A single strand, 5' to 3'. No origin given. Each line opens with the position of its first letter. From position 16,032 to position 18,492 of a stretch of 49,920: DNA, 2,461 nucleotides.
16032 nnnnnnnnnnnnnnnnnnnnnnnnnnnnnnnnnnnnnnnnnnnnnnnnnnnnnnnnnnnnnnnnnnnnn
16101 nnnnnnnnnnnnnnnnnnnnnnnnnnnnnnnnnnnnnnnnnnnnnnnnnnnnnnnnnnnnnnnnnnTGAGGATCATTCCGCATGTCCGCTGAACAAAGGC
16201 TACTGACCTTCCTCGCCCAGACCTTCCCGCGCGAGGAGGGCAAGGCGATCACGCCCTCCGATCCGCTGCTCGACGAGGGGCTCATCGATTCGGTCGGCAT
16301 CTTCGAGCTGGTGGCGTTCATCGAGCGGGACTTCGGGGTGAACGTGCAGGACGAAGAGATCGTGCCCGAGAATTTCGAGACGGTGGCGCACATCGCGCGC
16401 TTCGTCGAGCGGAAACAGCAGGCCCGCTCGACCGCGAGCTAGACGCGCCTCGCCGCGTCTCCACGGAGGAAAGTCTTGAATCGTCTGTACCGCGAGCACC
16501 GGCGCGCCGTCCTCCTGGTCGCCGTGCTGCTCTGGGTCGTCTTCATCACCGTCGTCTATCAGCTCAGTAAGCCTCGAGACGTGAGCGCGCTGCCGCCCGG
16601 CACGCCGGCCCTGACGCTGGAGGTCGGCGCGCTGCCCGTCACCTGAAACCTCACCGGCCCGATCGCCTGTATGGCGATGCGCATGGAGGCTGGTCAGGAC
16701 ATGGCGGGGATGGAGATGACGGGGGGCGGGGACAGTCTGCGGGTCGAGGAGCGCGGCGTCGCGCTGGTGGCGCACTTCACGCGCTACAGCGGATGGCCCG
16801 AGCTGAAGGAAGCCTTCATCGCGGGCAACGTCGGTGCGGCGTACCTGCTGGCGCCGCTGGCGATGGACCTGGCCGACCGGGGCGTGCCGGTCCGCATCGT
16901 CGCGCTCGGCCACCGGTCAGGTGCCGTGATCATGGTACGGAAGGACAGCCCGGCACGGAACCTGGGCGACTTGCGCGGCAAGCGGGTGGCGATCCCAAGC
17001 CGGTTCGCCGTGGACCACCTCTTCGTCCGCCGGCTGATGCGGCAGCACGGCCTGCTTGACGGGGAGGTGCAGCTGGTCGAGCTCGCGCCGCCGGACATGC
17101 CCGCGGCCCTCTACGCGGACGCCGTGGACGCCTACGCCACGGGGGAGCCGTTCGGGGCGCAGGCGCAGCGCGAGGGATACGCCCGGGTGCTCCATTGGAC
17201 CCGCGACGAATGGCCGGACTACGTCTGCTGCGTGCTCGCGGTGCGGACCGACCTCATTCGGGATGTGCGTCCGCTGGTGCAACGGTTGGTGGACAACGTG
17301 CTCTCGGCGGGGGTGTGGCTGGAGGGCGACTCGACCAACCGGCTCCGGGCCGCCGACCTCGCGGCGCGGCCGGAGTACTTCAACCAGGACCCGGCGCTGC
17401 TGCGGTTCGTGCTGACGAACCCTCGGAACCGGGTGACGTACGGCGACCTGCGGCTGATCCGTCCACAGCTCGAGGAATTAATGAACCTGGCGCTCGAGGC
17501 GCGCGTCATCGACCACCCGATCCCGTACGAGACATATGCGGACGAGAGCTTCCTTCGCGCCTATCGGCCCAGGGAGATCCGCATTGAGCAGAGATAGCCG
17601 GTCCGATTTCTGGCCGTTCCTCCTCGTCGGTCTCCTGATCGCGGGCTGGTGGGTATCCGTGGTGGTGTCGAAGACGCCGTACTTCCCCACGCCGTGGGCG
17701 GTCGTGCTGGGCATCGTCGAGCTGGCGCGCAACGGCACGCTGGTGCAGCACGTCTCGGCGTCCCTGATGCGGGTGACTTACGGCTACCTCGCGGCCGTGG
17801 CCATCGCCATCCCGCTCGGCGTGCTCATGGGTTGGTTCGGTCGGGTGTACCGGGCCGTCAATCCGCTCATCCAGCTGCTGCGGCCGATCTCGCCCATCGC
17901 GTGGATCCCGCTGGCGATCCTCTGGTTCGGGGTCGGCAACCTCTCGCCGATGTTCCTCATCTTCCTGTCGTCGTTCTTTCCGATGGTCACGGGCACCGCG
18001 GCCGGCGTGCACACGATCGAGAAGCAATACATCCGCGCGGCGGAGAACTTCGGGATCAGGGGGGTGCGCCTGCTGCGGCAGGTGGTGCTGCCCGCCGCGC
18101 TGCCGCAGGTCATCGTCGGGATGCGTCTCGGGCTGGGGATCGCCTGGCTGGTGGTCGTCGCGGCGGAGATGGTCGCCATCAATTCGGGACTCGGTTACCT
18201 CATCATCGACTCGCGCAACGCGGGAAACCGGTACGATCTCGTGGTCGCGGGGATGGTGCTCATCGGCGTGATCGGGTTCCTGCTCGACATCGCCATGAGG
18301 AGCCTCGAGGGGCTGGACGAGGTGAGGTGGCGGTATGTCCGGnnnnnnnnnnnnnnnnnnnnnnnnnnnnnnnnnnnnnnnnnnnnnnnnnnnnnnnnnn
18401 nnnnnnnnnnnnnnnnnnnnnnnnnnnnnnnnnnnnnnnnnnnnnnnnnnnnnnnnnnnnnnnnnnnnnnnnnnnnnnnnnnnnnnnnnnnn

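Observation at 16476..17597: The same UGA junction in the paralogous copy B, inside a 64-nt island of near-perfect nucleotide identity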

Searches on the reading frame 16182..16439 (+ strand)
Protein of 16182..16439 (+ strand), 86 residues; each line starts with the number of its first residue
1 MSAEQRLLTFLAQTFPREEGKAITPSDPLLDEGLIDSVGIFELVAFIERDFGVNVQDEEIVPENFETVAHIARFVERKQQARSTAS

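Call 72: search_protein_families(library=ncbifam, proteins=[window:16182-16439:+], max_evalue=0.001)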
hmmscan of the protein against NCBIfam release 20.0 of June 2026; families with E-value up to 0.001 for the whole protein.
window:16182-16439:+ (86 aa): 10 families
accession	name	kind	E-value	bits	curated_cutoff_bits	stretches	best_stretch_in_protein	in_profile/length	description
NF058660.1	cispen_ACP_AmcB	equivalog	6.8e-13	48.6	80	1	21-79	21-79/80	cispentacin biosynthesis acyl carrier protein AmcB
NF052616.1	ACP_for_OlsHI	equivalog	9.5e-11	41.9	130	1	10-81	11-83/83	ornithine lipid biosynthesis acyl carrier protein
NF005798.0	PRK07639.1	equivalog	2.4e-10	40.7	100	1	34-82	37-85/91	petrobactin biosynthesis protein AsbD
NF002150.0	PRK00982.1-4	subfamily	6.2e-07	29.6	66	1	21-79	23-79/80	acyl carrier protein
NF002148.0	PRK00982.1-2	subfamily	1.8e-06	27.7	71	1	21-79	22-78/79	acyl carrier protein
NF003464.0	PRK05087.1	equivalog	2e-05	24.6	68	1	7-78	7-77/78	D-alanine--poly(phosphoribitol) ligase subunit DltC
TIGR00517.1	acyl_carrier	equivalog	3.4e-05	23.6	70.45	1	35-79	35-77/77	acyl carrier protein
NF002147.0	PRK00982.1-1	equivalog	6.8e-05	22.6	84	1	21-80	25-82/83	acyl carrier protein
NF006617.0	PRK09184.1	subfamily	0.00031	20.7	70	1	21-79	34-94/96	phosphopantetheine-binding protein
NF009104.0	PRK12449.1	equivalog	0.00046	20.1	70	1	17-77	19-77/80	acyl carrier protein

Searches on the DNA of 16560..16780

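Call 81: search_rna_families(source=window, start=16560, end=16780, threshold=evalue, max_evalue=10)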
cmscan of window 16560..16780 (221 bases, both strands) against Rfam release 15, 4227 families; matches with E-value up to 10: 3.
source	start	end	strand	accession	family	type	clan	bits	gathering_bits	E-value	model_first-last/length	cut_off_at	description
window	16625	16673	+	RF02873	AS-traI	Gene; antisense;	-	14.3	99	4.1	1-77/77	no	Antisense to traI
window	16635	16664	+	RF02044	CDKN2B-AS_2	Gene; lncRNA;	-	10.3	50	7.2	1-46/46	no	CDKN2B antisense RNA 1 convserved region 2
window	16690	16729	-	RF01973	H19_2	Gene; lncRNA;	-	8.9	50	6.1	1-69/69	no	H19 conserved region 2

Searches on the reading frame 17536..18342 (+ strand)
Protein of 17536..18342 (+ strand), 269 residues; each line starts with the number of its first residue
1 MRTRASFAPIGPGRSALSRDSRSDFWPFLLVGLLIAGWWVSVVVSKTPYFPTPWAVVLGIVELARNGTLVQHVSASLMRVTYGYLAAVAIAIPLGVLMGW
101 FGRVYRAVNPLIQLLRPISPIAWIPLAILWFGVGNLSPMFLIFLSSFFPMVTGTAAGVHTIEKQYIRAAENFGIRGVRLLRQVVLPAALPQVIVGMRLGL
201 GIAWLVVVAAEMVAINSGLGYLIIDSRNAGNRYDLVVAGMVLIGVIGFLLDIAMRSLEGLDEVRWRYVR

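Call 45: search_protein_families(library=pfam, proteins=[window:17536-18342:+], max_evalue=0.01)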
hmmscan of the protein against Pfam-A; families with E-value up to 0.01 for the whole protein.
window:17536-18342:+ (269 aa): 1 family
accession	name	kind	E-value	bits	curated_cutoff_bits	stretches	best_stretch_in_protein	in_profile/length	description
PF00528.27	BPD_transp_1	-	6.8e-24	85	26.4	1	91-258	1-179/184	Binding-protein-dependent transport system inner membrane component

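Call 72: search_protein_families(library=ncbifam, proteins=[window:17536-18342:+], max_evalue=0.001)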
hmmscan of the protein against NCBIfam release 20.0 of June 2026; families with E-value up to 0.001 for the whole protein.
window:17536-18342:+ (269 aa): 15 families
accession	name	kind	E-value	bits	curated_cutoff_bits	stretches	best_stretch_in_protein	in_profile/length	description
NF040733.1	ABC_perm_U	equivalog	8.2e-53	179.4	295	1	29-267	13-250/251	ABC transporter permease subunit SaoP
NF007545.0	PRK10160.1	equivalog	1.2e-47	162.7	342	1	33-258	33-264/275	taurine ABC transporter permease TauC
TIGR01183.1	ntrB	equivalog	1.6e-39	135.7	209.05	1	69-252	15-197/202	nitrate ABC transporter permease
NF008470.0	PRK11365.1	equivalog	4.9e-38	131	347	1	28-265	16-252/263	aliphatic sulfonate ABC transporter permease SsuC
TIGR03416.1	ABC_choXWV_perm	equivalog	3e-16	59.7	363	1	52-251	68-264/267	choline ABC transporter permease subunit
NF008196.0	PRK10952.1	equivalog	1.1e-13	50.7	439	1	76-254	149-325/356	glycine betaine/L-proline ABC transporter permease ProW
TIGR03226.1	PhnU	equivalog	1.3e-06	28.1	283.45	1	145-200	188-244/311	2-aminoethylphosphonate ABC transporter permease subunit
NF011624.0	PRK15050.1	equivalog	2.3e-06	26.9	247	1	147-200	172-226/297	2-aminoethylphosphonate ABC transporter permease subunit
NF011690.0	PRK15110.1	equivalog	6.2e-06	25.9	432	1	159-251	208-299/321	putrescine export ABC transporter permease SapB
NF045473.1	Opp1C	equivalog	2e-05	24.1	350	1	49-206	41-202/267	nickel/cobalt ABC transporter permease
NF045470.1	Opp2B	equivalog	5.8e-05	22.4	350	1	159-250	194-284/300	nickel ABC transporter permease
NF045474.1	Opp2C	equivalog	0.00033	20.3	300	1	76-208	42-176/236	nickel transporter permease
TIGR02141.1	modB_ABC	equivalog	0.00037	20.2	182.6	1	148-199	92-144/208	molybdate ABC transporter permease subunit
TIGR01097.1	PhnE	equivalog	0.0004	19.9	216.7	1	66-251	54-241/252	phosphonate ABC transporter, permease protein PhnE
NF007047.0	PRK09500.1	equivalog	0.00045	19.9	326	1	143-213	135-206/257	spermidine/putrescine ABC transporter permease PotC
